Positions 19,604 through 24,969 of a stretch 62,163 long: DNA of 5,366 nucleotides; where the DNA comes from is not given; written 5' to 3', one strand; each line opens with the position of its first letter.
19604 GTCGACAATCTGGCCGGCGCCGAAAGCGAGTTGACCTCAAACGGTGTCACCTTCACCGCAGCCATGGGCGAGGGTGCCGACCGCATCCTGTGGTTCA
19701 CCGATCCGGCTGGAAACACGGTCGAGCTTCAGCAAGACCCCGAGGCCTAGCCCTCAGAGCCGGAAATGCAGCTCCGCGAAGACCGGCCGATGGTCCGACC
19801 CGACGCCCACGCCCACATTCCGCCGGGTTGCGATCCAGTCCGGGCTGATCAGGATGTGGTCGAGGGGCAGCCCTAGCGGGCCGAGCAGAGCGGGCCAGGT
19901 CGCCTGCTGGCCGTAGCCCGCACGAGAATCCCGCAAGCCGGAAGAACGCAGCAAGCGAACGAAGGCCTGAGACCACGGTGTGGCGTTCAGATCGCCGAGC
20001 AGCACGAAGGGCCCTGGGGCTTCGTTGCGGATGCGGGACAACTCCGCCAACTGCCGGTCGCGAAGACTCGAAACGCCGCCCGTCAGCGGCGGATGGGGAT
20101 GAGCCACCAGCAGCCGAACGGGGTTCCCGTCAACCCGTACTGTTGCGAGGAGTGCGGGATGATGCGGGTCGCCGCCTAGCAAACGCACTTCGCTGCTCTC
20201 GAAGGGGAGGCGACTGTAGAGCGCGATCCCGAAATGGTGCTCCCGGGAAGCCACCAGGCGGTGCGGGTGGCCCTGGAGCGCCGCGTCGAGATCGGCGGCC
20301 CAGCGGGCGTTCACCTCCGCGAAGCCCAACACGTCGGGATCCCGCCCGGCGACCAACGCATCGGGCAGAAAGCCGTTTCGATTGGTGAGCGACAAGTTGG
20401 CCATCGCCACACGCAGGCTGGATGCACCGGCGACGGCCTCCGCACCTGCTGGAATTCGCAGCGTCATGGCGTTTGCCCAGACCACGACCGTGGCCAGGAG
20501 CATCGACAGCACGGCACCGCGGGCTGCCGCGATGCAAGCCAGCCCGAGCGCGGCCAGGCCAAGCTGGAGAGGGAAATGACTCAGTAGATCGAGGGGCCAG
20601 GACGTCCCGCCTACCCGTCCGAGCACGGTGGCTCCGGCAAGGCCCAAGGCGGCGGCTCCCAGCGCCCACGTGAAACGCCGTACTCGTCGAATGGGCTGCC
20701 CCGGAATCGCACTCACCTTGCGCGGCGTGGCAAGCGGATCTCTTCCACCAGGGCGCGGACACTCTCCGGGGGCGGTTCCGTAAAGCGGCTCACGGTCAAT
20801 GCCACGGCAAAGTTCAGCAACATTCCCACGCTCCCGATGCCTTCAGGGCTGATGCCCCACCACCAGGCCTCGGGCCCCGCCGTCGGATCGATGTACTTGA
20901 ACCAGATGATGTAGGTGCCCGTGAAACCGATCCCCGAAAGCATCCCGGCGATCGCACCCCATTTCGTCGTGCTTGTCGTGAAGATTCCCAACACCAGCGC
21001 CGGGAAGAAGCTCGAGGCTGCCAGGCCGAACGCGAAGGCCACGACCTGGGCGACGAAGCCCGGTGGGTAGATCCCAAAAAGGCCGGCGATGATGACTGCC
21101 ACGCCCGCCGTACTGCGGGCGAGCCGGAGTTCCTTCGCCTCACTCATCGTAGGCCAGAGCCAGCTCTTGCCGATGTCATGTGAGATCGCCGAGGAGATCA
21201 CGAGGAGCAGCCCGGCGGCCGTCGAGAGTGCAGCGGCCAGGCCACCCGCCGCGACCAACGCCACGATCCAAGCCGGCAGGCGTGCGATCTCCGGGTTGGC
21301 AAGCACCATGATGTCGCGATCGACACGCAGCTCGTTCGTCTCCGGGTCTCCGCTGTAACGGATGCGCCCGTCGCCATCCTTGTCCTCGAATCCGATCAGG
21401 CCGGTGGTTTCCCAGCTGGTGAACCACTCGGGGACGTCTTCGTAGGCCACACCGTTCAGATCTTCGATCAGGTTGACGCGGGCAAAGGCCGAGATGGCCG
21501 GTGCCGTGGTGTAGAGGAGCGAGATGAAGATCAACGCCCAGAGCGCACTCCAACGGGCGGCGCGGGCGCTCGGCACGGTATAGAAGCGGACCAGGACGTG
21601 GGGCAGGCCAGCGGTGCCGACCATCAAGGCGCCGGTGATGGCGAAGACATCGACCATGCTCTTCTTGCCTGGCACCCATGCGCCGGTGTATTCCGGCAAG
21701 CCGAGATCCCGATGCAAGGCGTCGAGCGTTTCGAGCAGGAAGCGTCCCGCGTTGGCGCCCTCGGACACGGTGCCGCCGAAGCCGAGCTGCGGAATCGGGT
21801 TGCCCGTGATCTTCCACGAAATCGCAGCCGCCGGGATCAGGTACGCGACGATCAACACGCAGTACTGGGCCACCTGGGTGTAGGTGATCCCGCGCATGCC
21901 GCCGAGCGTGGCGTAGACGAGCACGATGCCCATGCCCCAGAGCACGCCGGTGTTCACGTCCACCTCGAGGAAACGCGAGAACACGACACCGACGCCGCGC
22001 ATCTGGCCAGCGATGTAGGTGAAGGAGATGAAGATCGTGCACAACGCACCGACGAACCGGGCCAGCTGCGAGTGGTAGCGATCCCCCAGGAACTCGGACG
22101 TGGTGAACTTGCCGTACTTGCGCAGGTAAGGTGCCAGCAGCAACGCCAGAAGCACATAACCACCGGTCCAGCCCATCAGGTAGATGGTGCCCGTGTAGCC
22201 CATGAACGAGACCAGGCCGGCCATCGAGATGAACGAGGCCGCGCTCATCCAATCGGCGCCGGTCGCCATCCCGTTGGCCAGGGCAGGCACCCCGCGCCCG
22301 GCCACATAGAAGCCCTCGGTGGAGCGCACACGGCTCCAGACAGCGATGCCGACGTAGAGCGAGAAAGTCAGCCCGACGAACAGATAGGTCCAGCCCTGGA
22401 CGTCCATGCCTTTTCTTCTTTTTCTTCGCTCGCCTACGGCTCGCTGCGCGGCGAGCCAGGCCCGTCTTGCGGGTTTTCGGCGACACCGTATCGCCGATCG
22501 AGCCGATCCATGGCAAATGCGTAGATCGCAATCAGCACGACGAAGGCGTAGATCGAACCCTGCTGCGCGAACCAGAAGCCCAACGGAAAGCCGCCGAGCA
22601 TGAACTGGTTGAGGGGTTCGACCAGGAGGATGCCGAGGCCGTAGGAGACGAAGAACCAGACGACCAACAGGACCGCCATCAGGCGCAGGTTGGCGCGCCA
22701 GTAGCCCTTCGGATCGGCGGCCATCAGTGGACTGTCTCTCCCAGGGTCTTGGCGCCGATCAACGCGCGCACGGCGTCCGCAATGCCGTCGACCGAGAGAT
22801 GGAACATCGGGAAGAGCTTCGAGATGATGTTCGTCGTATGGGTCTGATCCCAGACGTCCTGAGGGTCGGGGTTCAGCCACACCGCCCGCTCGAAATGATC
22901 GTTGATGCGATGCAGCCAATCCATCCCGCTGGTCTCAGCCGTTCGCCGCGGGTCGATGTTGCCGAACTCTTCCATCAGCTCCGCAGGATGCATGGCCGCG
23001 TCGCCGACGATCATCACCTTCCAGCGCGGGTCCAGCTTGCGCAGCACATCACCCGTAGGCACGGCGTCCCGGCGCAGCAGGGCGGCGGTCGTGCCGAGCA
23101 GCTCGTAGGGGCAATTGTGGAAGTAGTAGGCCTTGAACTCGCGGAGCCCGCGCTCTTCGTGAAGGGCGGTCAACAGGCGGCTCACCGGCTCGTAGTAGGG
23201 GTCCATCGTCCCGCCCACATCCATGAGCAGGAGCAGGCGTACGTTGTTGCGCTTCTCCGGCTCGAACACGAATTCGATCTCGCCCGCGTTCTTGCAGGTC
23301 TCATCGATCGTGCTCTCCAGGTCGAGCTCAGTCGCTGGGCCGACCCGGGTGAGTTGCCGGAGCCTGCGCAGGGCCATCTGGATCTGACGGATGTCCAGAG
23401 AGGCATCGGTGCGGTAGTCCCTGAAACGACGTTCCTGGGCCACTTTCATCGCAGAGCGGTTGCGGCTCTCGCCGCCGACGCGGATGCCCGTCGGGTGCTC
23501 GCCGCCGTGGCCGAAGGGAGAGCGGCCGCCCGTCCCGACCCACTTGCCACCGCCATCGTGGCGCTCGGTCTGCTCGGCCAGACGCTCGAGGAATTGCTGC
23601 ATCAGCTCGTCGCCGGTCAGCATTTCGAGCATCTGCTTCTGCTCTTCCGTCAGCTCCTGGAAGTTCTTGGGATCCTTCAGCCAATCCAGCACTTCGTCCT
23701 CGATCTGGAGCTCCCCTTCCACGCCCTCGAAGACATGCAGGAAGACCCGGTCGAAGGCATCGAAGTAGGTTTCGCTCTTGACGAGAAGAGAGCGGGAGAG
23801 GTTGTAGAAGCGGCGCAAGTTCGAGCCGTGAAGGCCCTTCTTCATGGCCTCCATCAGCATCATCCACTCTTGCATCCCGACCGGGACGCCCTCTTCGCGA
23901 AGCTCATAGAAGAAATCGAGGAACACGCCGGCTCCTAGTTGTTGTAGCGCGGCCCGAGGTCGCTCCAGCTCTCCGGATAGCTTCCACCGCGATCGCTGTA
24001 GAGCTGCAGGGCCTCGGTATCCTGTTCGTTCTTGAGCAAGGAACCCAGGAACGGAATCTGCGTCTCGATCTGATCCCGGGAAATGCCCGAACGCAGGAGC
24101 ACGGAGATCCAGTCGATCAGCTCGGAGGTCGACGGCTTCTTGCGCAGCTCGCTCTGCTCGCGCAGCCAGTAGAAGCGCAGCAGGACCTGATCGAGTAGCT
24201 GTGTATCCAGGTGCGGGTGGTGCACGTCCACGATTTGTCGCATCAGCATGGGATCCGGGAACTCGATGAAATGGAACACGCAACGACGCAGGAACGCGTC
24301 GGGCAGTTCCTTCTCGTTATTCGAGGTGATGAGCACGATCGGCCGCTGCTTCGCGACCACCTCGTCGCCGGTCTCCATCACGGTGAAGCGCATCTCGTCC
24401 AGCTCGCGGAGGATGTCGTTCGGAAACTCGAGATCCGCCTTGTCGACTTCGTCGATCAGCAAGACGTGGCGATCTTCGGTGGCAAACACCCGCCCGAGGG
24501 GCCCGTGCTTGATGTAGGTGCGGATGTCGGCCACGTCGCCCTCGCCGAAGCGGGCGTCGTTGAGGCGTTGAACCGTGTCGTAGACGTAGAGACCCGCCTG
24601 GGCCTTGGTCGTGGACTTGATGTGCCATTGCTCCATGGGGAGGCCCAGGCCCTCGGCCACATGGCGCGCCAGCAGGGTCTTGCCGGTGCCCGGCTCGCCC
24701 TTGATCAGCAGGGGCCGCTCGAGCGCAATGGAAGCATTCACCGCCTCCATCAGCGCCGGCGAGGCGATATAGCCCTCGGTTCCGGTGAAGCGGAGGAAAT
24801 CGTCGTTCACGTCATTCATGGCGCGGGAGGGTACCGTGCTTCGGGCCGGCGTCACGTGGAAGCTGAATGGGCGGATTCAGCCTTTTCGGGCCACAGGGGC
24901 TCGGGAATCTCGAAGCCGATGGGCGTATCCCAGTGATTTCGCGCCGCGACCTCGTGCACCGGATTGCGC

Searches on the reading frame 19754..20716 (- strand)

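Call 80: search_protein_families(library=pfam, proteins=[window:19754-20716:-])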
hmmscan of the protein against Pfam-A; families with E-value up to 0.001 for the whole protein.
window:19754-20716:- (320 aa): 2 families
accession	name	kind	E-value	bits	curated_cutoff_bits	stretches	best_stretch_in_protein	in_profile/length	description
PF03372.29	Exo_endo_phos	-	8.7e-28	98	24.5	1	121-309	25-225/225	Endonuclease/Exonuclease/phosphatase family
PF23226.1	Exo_endo_phos_PGAP2IP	-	3.2e-07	30.3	27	1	156-263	72-178/239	PGAP2IP, C-terminal nuclease-like domain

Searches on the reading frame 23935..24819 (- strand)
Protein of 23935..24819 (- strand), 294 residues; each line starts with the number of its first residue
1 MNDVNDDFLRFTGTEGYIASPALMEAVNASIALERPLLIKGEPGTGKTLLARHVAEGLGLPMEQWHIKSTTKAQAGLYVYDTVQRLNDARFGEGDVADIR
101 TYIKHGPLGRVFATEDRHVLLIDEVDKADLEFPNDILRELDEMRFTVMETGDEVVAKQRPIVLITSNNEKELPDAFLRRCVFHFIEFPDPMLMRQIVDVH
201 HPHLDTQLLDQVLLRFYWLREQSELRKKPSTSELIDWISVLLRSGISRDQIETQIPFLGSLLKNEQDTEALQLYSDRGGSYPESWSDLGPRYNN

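Call 80: search_protein_families(library=pfam, proteins=[window:23935-24819:-])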
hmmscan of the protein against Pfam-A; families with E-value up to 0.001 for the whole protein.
window:23935-24819:- (294 aa): 8 families
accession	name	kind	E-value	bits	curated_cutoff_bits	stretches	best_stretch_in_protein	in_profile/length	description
PF07728.20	AAA_5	-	1.7e-11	44.7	22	1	36-179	1-138/139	AAA domain (dynein-related subfamily)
PF00004.35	AAA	-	8.9e-11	42.8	21.2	1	37-183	1-126/131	ATPase family associated with various cellular activities (AAA)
PF13401.12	AAA_22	-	1.3e-06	29.2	27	1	35-141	6-105/130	AAA domain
PF00158.32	Sigma54_activat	-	1.9e-06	28.1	20.2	0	23-56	11-44/168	Sigma-54 interaction domain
PF07724.20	AAA_2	-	3.1e-05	24.5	27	1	38-171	7-128/166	AAA domain (Cdc48 subfamily)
PF13245.12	AAA_19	-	0.00012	22.8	25.1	1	25-153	3-126/134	AAA domain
PF13191.12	AAA_16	-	0.0003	21.8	32.6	0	32-69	24-63/167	AAA ATPase domain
PF07726.17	AAA_3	-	0.00055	20.3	27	0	37-167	2-111/131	ATPase family associated with various cellular activities (AAA)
